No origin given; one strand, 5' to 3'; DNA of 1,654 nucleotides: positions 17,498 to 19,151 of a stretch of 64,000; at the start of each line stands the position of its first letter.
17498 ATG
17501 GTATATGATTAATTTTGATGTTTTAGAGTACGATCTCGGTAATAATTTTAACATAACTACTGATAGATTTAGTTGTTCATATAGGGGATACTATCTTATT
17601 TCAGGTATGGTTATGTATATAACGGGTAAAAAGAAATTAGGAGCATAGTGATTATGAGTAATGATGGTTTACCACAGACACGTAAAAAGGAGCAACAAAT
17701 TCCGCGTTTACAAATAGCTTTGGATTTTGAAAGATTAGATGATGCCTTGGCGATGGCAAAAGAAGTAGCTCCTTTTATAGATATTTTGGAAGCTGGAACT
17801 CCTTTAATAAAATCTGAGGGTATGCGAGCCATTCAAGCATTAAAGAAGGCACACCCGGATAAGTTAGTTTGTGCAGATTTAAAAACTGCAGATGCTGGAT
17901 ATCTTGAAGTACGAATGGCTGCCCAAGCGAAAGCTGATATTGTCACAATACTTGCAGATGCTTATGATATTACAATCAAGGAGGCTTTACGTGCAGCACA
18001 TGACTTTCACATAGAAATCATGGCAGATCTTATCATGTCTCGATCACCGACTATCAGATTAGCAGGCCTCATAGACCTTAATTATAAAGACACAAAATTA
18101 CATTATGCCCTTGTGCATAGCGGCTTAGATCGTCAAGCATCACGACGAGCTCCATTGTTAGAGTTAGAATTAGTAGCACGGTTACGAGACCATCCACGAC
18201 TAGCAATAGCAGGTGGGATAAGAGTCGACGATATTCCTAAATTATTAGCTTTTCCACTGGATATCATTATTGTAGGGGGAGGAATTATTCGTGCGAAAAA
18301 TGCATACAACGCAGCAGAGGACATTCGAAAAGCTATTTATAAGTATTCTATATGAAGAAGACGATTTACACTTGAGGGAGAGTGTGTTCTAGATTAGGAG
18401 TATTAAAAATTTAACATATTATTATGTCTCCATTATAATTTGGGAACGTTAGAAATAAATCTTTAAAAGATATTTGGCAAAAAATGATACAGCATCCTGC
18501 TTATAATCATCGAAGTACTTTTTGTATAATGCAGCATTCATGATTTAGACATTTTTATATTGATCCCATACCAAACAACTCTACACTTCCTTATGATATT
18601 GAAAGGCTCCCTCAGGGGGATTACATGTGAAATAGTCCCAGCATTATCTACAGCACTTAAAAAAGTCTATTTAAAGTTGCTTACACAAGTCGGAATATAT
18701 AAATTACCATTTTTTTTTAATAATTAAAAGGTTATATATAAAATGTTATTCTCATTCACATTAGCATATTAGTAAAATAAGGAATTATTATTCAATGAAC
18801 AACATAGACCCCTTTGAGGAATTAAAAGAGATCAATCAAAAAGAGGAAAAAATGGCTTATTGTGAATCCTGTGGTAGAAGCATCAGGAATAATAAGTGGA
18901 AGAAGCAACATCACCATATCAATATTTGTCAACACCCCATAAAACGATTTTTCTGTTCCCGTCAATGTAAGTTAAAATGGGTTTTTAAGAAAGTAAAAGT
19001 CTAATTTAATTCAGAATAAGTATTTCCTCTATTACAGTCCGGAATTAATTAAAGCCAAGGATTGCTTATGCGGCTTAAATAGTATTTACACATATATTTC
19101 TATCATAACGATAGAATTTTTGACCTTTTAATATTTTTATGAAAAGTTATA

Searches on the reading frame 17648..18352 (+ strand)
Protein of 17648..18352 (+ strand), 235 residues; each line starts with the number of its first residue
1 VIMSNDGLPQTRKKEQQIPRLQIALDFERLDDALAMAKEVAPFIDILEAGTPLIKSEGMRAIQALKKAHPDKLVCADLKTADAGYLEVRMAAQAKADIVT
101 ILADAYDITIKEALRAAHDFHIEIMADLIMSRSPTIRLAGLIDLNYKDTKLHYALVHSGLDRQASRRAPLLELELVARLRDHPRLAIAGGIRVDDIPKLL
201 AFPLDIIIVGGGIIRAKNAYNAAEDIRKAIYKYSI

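Call 18: search_protein_families(library=ncbifam, proteins=[window:17648-18352:+], max_evalue=1)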
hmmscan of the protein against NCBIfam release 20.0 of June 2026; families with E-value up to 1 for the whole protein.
window:17648-18352:+ (235 aa): 11 families
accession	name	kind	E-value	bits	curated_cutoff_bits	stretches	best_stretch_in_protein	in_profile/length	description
TIGR03128.2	RuMP_HxlA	equivalog_domain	6.2e-58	195.9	200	1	21-230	1-205/205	3-hexulose-6-phosphate synthase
NF005442.0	PRK07028.1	equivalog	1.1e-53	182.3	593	1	17-231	2-211/430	bifunctional hexulose-6-phosphate synthase/ribonuclease regulator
NF041755.1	RuMP_HxlAB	equivalog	1.5e-50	172.3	500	1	19-230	4-210/391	bifunctional 3-hexulose-6-phosphate synthase/6-phospho-3-hexuloisomerase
NF009832.1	PRK13306.1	subfamily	6.3e-36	123.8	250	1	18-233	2-213/215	3-dehydro-L-gulonate-6-phosphate decarboxylase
NF009833.0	PRK13307.1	equivalog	2e-34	119.1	274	1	15-230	169-379/392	bifunctional 5,6,7,8-tetrahydromethanopterin hydro-lyase/3-hexulose-6-phosphate synthase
NF009831.0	PRK13305.1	equivalog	7.5e-28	97.3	294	1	18-231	3-212/220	3-keto-L-gulonate-6-phosphate decarboxylase UlaD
NF010386.0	PRK13813.1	equivalog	2.6e-10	40.2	208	1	19-230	5-213/216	orotidine 5'-phosphate decarboxylase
TIGR01740.1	pyrF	equivalog_domain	1e-09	38.4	92.3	1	22-121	2-102/216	orotidine-5'-phosphate decarboxylase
NF001273.0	PRK00230.1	equivalog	4.9e-07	29.3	193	1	20-119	6-106/233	orotidine-5'-phosphate decarboxylase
TIGR00693.1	thiE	equivalog_domain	0.0062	15.8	145.1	1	171-225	139-196/197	thiamine phosphate synthase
NF000736.0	PRK00043.2-3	equivalog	0.017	14.5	227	1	183-225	159-200/207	thiamine phosphate synthase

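Call 19: search_protein_families(library=pfam, proteins=[window:17648-18352:+], max_evalue=1)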
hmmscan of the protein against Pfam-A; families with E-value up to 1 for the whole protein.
window:17648-18352:+ (235 aa): 2 families
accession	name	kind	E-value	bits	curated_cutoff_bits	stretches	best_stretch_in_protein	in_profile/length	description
PF00215.30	OMPdecase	-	6.8e-33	114.9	27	1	19-226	1-221/221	Orotidine 5'-phosphate decarboxylase / HUMPS family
PF08860.15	DUF1827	-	0.15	12.8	23.4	1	71-135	11-74/92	Domain of unknown function (DUF1827)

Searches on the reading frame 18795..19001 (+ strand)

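Call 18: search_protein_families(library=ncbifam, proteins=[window:18795-19001:+], max_evalue=1)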
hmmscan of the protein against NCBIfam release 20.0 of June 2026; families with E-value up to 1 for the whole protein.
window:18795-19001:+ (69 aa): 1 family
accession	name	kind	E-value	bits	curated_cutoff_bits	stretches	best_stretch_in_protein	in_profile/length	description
NF041911.1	HVO_0649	equivalog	0.033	14.1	70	1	5-39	9-41/65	HVO_0649 family zinc finger protein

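Call 19: search_protein_families(library=pfam, proteins=[window:18795-19001:+], max_evalue=1)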
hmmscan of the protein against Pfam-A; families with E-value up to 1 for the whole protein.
window:18795-19001:+ (69 aa): 6 families
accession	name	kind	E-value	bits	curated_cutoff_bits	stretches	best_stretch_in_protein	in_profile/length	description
PF24461.1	DUF7576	-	1.1e-05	25.6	27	1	4-62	2-58/60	Family of unknown function (DUF7576)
PF02591.20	Zn_ribbon_9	-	0.0025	18.3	29.1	1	6-28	10-31/33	C4-type zinc ribbon domain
PF16919.11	PknG_rubred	-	0.064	13.7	28.5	1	3-49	19-65/74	Protein kinase G rubredoxin domain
PF09889.16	DUF2116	-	0.1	13.1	26.8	1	38-67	2-33/59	Probable treble clef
PF06467.20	zf-FCS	-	0.43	10.9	22.4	0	19-61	3-38/39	MYM-type Zinc finger with FCS sequence motif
PF04640.20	PLATZ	-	0.64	11.1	25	0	12-33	47-68/79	PLATZ transcription factor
